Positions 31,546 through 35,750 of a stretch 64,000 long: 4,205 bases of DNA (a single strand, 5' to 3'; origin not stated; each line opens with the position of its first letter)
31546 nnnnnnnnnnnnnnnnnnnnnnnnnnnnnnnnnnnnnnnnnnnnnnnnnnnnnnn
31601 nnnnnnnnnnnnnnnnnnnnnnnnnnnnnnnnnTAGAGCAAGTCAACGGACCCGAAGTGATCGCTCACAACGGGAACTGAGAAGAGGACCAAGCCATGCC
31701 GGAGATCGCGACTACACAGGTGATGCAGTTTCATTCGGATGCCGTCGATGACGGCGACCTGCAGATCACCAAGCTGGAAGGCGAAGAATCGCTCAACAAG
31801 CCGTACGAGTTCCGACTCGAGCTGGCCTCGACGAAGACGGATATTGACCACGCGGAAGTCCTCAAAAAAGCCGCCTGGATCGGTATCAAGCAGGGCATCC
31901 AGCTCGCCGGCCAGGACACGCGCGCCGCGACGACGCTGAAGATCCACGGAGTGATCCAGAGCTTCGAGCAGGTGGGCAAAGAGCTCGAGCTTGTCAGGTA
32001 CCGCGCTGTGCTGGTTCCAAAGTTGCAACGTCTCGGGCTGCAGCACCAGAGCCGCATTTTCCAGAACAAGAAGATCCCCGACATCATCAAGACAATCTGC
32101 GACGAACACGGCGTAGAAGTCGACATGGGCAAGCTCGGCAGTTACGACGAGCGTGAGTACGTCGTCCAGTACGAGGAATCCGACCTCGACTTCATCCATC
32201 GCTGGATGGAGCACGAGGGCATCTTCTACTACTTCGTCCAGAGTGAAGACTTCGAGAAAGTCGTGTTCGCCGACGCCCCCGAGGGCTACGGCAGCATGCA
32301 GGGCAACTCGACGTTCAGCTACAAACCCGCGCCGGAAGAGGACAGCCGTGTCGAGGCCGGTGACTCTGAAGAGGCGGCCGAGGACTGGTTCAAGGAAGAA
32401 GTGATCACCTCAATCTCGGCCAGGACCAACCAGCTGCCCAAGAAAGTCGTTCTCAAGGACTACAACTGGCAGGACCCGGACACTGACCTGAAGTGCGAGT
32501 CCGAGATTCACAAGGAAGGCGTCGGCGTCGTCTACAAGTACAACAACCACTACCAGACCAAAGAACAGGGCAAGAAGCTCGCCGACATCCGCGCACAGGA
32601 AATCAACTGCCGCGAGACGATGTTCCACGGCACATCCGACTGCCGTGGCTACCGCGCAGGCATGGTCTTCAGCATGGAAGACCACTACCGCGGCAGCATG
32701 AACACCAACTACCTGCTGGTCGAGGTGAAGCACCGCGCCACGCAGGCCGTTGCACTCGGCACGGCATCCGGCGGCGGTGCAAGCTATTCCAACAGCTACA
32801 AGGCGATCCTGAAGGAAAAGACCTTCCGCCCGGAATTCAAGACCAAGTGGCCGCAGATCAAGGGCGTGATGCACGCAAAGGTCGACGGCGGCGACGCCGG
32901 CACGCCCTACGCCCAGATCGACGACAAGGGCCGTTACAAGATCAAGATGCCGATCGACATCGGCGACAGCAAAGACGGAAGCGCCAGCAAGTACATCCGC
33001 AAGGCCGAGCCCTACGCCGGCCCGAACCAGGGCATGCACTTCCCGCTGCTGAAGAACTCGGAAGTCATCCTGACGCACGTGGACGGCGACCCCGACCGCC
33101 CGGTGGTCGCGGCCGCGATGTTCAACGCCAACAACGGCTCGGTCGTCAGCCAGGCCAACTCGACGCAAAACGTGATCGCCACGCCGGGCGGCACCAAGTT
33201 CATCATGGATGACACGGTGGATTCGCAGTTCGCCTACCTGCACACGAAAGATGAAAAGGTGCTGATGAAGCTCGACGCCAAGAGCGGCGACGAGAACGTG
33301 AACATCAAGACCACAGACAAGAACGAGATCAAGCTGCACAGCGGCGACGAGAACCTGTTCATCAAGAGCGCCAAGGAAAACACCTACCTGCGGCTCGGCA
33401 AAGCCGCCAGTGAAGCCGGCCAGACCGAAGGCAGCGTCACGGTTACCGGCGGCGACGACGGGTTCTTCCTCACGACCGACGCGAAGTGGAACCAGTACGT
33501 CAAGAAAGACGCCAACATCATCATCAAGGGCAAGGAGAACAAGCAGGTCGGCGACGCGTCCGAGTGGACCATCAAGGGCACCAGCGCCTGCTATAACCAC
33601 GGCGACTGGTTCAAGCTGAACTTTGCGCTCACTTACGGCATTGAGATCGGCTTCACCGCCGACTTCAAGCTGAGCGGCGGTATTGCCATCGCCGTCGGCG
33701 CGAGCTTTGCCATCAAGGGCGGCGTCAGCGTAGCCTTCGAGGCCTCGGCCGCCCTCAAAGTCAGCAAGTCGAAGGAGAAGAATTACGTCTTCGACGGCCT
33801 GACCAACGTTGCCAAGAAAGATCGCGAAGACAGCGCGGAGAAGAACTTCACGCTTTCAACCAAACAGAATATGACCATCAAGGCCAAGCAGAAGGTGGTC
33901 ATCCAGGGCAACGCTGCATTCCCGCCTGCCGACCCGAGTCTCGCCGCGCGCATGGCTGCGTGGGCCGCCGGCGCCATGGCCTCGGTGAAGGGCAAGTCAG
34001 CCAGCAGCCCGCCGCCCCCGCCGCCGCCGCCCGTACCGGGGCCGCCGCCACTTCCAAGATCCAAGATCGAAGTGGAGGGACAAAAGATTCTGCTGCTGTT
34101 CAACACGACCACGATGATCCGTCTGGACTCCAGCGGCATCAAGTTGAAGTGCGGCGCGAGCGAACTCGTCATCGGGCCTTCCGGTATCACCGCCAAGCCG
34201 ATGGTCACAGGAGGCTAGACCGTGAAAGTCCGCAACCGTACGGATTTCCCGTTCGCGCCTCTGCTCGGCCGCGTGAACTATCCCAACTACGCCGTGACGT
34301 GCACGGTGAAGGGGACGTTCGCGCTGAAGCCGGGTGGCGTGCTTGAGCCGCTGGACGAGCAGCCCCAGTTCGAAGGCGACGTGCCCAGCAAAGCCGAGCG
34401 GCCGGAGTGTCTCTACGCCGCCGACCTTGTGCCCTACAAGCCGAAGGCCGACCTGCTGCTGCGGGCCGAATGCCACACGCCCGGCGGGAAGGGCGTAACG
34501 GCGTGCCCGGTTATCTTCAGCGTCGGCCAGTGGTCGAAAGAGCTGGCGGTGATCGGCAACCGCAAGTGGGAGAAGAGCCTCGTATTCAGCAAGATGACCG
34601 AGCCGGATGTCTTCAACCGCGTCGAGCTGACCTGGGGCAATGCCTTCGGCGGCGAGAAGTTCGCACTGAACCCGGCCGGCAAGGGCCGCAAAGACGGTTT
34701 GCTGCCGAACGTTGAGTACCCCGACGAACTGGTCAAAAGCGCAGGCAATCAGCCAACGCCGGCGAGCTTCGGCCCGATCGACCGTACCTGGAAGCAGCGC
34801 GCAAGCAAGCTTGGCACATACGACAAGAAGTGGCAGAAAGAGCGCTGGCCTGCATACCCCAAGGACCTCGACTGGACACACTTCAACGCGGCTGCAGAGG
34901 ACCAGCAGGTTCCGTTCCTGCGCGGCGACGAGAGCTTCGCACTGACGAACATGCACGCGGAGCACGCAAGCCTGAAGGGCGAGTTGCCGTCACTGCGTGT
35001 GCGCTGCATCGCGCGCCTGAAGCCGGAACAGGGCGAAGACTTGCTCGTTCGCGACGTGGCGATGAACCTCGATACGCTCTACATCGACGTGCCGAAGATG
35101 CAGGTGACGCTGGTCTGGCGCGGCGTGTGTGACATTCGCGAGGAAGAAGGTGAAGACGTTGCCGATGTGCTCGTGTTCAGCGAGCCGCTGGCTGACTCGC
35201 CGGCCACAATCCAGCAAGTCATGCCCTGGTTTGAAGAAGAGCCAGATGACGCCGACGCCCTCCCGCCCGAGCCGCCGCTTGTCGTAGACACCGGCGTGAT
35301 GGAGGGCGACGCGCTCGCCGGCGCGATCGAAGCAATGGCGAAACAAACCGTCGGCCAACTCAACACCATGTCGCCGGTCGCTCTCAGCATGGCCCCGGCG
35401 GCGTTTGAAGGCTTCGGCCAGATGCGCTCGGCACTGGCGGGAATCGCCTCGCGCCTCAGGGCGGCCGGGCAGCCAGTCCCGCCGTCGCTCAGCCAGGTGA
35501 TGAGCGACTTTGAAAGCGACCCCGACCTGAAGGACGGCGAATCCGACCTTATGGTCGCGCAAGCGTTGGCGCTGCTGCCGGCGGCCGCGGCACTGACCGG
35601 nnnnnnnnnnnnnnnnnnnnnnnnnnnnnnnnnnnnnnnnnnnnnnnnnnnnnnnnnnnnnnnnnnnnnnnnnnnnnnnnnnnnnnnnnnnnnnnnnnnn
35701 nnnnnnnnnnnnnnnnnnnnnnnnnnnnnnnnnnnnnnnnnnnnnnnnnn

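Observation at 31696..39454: VgrG-linked module of DUF2169::pentapeptide fusion, 642-aa pentapeptide protein, DUF3540-like protein and toxin-less DUF4150 PAAR: about 900 residues of beta-helix repeats where an effector would normally sit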

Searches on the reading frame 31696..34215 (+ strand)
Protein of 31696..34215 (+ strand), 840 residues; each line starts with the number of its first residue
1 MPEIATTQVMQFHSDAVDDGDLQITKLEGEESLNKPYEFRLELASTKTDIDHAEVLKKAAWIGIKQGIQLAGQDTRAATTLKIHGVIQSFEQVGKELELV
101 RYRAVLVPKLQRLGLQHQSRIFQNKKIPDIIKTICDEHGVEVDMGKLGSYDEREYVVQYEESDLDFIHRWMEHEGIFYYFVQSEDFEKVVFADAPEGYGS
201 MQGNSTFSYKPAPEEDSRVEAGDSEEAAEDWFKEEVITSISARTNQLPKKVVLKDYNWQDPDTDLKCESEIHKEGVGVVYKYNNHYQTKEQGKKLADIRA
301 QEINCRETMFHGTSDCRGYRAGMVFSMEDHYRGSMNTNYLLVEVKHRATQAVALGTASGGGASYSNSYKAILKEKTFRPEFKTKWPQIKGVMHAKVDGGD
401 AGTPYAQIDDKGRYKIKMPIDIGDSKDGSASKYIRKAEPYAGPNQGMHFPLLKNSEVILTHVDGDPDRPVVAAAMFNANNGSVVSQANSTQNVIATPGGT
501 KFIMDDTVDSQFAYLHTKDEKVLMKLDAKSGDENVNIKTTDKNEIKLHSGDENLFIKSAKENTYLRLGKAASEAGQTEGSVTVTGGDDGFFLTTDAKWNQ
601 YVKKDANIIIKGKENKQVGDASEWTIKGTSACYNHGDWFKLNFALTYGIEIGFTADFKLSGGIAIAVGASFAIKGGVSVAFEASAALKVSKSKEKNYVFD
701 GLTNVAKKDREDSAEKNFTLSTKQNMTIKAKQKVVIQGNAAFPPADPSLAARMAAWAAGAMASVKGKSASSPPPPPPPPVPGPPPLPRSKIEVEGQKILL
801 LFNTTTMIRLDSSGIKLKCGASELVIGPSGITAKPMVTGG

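Call 4: search_protein_families(library=pfam, proteins=[window:31696-34215:+], max_evalue=0.01)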
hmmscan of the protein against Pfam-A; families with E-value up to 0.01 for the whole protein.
window:31696-34215:+ (840 aa): 2 families
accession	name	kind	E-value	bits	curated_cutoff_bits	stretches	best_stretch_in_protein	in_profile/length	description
PF05954.17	Phage_GPD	-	1.4e-72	244.9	30.1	1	30-350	1-303/305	Phage tail baseplate hub (GPD)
PF04717.18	Phage_base_V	-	2.1e-06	28.4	23.8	1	409-476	10-75/75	Type VI secretion system/phage-baseplate injector OB domain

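Call 5: search_protein_families(library=ncbifam, proteins=[window:31696-34215:+], max_evalue=0.01)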
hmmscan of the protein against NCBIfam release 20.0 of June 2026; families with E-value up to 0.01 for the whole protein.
window:31696-34215:+ (840 aa): 3 families
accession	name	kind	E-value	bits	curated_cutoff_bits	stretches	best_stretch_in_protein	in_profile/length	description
TIGR03361.1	VI_Rhs_Vgr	subfamily_domain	1.9e-97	327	186.35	1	17-527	7-503/513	type VI secretion system tip protein TssI/VgrG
TIGR01646.1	vgr_GE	subfamily_domain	4.3e-86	289.8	121.8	1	23-517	2-477/480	type VI secretion system tip protein VgrG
NF033848.1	VgrG_rel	hypoth_equivalog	8.4e-09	34.2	275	1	306-588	298-541/547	VgrG-related protein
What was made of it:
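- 31696..34218 (+): vgrG (tssI), 840 aa. The spike protein has a roughly 310-aa C-terminal extension beyond the canonical gp27/gp5 core. The extension contains a hydrophobic helix (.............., residues about 749-762), a poly-proline tract (772-785) and a final beta-rich segment of about 50 aa. Pfam Phage_GPD E 1.4e-72 and Phage_base_V; TIGR03361 E 1.9e-97 (calls 4, 5).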

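Call 55: search_solved_structures(query=A3, max_evalue=0.001)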
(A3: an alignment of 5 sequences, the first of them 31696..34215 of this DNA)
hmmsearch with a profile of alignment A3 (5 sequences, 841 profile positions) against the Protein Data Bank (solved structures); distinct sequences matched with E-value up to 0.001: 14.
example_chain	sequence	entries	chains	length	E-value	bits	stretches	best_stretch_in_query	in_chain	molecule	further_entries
7q5p_A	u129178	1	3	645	7.2e-62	212.7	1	20-524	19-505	Type VI secretion protein VgrG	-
4uhv_A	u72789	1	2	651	1.3e-57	198.6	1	20-527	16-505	VGRG1, VALINE-GLYCINE REPEAT PROTEIN G1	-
4mtk_A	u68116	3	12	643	1.3e-57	198.6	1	20-527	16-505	VgrG1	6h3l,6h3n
28yn_A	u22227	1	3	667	1.6e-57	198.4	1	20-527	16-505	Type VI secretion system spike protein VgrG1a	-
8qja_A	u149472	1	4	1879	8.4e-49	169.5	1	20-532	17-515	Putative type VI secretion system YD repeat-containing Rhs element Vgr protein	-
6sjl_A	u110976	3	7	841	2.1e-48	168.2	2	382-532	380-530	Putative type VI secretion protein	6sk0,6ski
2p5z_X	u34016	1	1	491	5.8e-47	163.4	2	241-493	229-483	Type VI secretion system component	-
9mlp_A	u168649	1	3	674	3.5e-43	150.9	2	239-576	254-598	Cytoplasmic protein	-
9jg8_G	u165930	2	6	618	2.5e-08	35.6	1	414-575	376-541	Type VI secretion system spike protein VgrG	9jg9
8gra_I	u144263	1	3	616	1.3e-07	33.2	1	415-613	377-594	Type VI secretion system spike protein VgrG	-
6j0m_A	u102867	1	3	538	2.1e-06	29.3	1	440-563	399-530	Pvc8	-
7aef_q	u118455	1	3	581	8.5e-06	27.2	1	414-551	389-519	Phosphoserine phosphatase SerB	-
6rbk_C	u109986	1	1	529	0.00029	22.2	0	438-527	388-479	Afp8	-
9qgm_8A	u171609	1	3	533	0.00079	20.7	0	437-552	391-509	Photorhabdus luminescens subsp. laumondii TTO1 complete genome segment 6/17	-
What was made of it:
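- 31696..34218 (+): The profile matches solved VgrG structures over residues 20-530, and up to about 613 for 8gra (call 55).
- On Class III Tvp system / DUF2169 synteny type C / TagAB-TagB-TagC-TagD: Homology to solved spikes reaches about residue 613 (call 55).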

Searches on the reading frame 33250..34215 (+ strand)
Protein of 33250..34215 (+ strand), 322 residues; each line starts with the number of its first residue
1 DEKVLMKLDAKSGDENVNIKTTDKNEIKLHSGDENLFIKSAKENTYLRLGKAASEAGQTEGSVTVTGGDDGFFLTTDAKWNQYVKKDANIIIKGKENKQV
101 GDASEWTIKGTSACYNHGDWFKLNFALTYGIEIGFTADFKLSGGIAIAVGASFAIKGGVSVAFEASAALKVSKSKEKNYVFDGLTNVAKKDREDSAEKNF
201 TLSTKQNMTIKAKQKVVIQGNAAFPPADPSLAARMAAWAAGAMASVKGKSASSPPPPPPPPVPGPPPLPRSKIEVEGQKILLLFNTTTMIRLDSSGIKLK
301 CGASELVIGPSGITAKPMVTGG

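Call 69: search_protein_families(library=pfam, proteins=[window:33250-34215:+], max_evalue=0.01)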
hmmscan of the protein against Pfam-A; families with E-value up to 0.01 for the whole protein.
window:33250-34215:+ (322 aa): 1 family
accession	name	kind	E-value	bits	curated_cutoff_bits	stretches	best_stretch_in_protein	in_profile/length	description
PF20736.2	Glyco_hydro127M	-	0.0081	16.7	24.2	0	196-251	15-67/95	Beta-L-arabinofuranosidase, GH127 middle domain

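Call 76: find_homologous_proteins(query=window:33256-34215:+, max_evalue=0.001)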
Query window:33256-34215:+: 7834 candidates shared short words with the query, none scored E <= 0.001.
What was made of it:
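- Tried and rejected: find_homologous_proteins with the VgrG C-terminal 320 aa: nothing returned (call 76), probably because poly-proline words swamped the candidate list.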

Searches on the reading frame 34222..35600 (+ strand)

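Call 42: search_dna_similar(query=window:34222-35600:+, collection=plasmids, mode=protein, max_evalue=0.00001, max_rows=30, rows=best)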
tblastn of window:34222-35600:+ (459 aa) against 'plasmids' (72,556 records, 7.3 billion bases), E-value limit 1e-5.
Records with a match: 191; places in all: 200; records where one place covers at least 80% of the query: 0.
Best place of each record, by identity: <60% 191.
By first word of the organism name: Rhizobium 56; Ralstonia 47; Agrobacterium 17; Burkholderia 8; Bradyrhizobium 8; Sinorhizobium 6; Caballeronia 5; Paracoccus 5; Vibrio 5; Mesorhizobium 5; and 23 more.
By predicted mobility (MOB-suite, as given by PLSDB): non-mobilizable 80; conjugative 60; mobilizable 51.
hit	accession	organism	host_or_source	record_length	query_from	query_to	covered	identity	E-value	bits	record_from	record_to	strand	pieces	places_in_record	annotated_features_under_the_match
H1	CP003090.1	Burkholderia sp. YI23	-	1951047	29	337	67%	30.9%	5e-22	107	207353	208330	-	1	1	hypothetical protein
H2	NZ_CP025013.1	Rhizobium leguminosarum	Lotus corniculatus,Bacteria culture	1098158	1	311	68%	30.6%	1e-26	121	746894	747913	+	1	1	record has no annotation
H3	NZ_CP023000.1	Rhizobium sp. 11515TR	Cell culture,agricultural soil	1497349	1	300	65%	31.0%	1e-23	112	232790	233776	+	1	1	record has no annotation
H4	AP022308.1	Burkholderia sp. SFA1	-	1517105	25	316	64%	31.6%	4e-23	110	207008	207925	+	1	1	hypothetical protein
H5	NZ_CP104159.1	Rhizobium sp. CB3060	Leucaena leucocephala,cell culture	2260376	1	300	65%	30.7%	2e-24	114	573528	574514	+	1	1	record has no annotation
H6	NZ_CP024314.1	Rhizobium sp. NXC24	Phaseolus vulgaris,cell culture,plant ...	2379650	1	300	65%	30.4%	6e-24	112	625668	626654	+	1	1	record has no annotation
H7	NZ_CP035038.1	Sinorhizobium fredii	single cell,soil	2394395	1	321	70%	28.3%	4e-24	113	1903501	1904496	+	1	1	none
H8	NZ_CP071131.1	Caballeronia sp. M1242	Homo sapiens,ETA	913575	1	316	69%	28.7%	3e-24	114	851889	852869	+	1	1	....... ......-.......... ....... | TIGR02270 family protein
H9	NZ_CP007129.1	Gemmatirosa kalamazoonensis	-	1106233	23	304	61%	32.1%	6e-21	103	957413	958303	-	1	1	record has no annotation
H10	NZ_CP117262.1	Rhizobium tumorigenes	Rubus sp.,pure bacterial culture,Aerial ...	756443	1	300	65%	29.9%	2e-21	105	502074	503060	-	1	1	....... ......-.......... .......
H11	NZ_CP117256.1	Rhizobium tumorigenes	Rubus sp.,pure bacterial culture,Aerial ...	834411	1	300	65%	29.9%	2e-21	105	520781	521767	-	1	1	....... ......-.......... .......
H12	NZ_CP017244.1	Rhizobium etli 8C-3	Phaseolus vulgaris,cell culture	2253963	1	300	65%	29.5%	1e-22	108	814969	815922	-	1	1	record has no annotation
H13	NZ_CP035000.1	Rhizobium acidisoli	Phaseolus vulgaris,root nodule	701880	1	330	72%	26.8%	1e-18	96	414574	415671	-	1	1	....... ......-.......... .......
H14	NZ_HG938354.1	Neorhizobium galegae bv. orientalis str. HAMBI 540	Galega orientalis root nodule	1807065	1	300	65%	29.4%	7e-21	103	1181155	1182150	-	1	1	record has no annotation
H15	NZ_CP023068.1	Sinorhizobium sojae CCBAU 05684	G.max,nodule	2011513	1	300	65%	29.4%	7e-23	109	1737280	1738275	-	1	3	record has no annotation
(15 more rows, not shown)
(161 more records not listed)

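Call 43: get_annotated_region(hit=H1, flank=7000)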
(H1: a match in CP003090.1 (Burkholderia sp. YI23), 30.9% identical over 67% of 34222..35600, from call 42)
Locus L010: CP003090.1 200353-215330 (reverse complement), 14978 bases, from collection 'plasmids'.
description: Burkholderia sp. YI23 plasmid byi_1p, complete sequence
organism: Burkholderia sp. YI23 (NCBI taxid 1097668)
taxonomy: Bacteria; Pseudomonadota; Betaproteobacteria; Burkholderiales; Burkholderiaceae; Burkholderia; Burkholderia sp. YI23
host: -; source: -; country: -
typing (MOB-suite, as given by PLSDB): conjugative; relaxase MOBF,MOBP; mating-pair formation MPF_T
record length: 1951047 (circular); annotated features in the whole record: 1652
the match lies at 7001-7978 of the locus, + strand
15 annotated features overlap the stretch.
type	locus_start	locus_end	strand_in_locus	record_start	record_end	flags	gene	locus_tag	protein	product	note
CDS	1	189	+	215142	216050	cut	-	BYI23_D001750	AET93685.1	hypothetical protein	-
CDS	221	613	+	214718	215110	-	-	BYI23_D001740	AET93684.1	hypothetical protein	-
CDS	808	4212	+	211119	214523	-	-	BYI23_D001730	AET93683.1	sterile alpha motif-containing protein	-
CDS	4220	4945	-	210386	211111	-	ompW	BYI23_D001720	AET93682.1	OmpW family protein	-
CDS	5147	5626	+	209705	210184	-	-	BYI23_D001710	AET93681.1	hypothetical protein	-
CDS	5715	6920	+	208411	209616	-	-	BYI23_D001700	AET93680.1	hypothetical protein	-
CDS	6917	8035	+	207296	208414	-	-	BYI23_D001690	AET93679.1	hypothetical protein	-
CDS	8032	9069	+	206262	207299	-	-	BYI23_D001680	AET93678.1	hypothetical protein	-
CDS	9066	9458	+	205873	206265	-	-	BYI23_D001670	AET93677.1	hypothetical protein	-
CDS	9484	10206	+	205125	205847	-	-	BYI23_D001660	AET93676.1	hypothetical protein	-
CDS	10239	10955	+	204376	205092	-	-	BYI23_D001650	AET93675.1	hypothetical protein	-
CDS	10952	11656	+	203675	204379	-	-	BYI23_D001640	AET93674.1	hypothetical protein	-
CDS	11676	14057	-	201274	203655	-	-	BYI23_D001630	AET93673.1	hypothetical protein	-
CDS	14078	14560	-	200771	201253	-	-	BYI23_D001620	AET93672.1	hypothetical protein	-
CDS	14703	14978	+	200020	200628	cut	-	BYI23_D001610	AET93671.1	hypothetical protein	-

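Call 44: get_annotated_region(hit=H8, flank=7000)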
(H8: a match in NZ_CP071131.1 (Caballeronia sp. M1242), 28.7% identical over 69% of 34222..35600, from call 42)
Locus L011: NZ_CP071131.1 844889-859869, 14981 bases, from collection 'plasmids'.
description: Caballeronia sp. M1242 plasmid unnamed2, complete sequence
organism: Caballeronia sp. M1242 (NCBI taxid 2814653)
taxonomy: Bacteria; Pseudomonadota; Betaproteobacteria; Burkholderiales; Burkholderiaceae; Caballeronia; Caballeronia sp. M1242
host: -; source: Homo sapiens,ETA; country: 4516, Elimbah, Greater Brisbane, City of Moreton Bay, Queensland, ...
typing (MOB-suite, as given by PLSDB): non-mobilizable
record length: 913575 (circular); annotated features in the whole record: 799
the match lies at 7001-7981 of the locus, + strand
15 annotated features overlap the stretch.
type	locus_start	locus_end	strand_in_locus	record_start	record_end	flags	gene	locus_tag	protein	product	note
CDS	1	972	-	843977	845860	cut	tssF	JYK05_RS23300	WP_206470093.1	type VI secretion system baseplate subunit TssF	GO:0033103 - protein secretion by the type VI secretion system [Evidence IEA]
CDS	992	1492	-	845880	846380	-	tssE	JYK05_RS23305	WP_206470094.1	type VI secretion system baseplate subunit TssE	GO:0033103 - protein secretion by the type VI secretion system [Evidence IEA]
CDS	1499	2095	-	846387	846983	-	-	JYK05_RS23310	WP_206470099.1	type VI secretion system tube protein Hcp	-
CDS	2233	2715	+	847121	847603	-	-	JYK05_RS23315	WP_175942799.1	type VI secretion system tube protein Hcp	-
CDS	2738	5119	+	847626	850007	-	tssI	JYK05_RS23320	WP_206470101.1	type VI secretion system tip protein TssI/VgrG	GO:0033103 - protein secretion by the type VI secretion system [Evidence IEA]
CDS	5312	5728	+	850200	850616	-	-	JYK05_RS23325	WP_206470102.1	DUF6484 domain-containing protein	-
CDS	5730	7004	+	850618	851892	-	-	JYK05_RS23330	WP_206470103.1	TIGR02270 family protein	GO:0008150 - biological_process [Evidence IEA]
CDS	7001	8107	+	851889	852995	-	-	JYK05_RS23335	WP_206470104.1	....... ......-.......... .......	-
CDS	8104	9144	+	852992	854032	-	-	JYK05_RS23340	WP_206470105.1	hypothetical protein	-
CDS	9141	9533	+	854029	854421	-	-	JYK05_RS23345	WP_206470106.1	PAAR-like domain-containing protein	-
CDS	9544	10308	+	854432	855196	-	-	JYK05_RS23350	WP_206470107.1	hypothetical protein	-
CDS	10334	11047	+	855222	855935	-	-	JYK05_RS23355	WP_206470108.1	hypothetical protein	-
CDS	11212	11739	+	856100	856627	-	-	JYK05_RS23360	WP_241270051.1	hypothetical protein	-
CDS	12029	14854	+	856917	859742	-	-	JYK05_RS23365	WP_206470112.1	DUF2235 domain-containing protein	-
CDS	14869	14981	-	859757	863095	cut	-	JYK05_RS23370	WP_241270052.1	adenylate/guanylate cyclase domain-containing protein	GO:0009190 - cyclic nucleotide biosynthetic process [Evidence IEA]; GO:0035556 - intracellular signal transduction ...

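Call 53: search_solved_structures(query=window:34222-35600:+, max_evalue=0.01, show_alignments=1)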
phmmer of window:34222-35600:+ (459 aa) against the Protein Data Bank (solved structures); distinct sequences matched with E-value up to 0.01: 1.
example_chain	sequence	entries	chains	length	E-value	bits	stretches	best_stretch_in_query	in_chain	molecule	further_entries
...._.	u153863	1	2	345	1.3e-13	53.8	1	101-308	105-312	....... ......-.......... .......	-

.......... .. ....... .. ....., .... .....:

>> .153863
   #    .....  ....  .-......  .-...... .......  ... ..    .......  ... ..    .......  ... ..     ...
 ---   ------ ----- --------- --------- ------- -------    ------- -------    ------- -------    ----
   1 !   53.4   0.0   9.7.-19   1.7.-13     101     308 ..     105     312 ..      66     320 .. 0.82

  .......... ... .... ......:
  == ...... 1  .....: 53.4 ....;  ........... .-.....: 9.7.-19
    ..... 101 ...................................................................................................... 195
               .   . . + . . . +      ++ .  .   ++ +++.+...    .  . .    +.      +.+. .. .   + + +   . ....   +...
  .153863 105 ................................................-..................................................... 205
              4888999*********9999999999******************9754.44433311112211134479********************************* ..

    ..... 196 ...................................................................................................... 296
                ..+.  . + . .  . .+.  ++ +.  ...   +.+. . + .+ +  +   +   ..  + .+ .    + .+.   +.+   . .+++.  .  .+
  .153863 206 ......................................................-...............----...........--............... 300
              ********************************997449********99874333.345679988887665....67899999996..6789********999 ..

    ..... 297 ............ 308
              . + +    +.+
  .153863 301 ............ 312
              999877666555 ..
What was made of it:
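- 34222..36498 (+): tvpAB (tagAB), 758 aa. DUF2169 chaperone domain (residues 25-300), acidic linker (301-475, pI 4.05) and pentapeptide-repeat domain (about 476-756, about 56 units). GTG start 3 nt after the vgrG stop. PDB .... (DUF2169 crystal structure) E 1.3e-13, with the loop aromatics aligned as Tyr200 and Trp204 (call 53).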
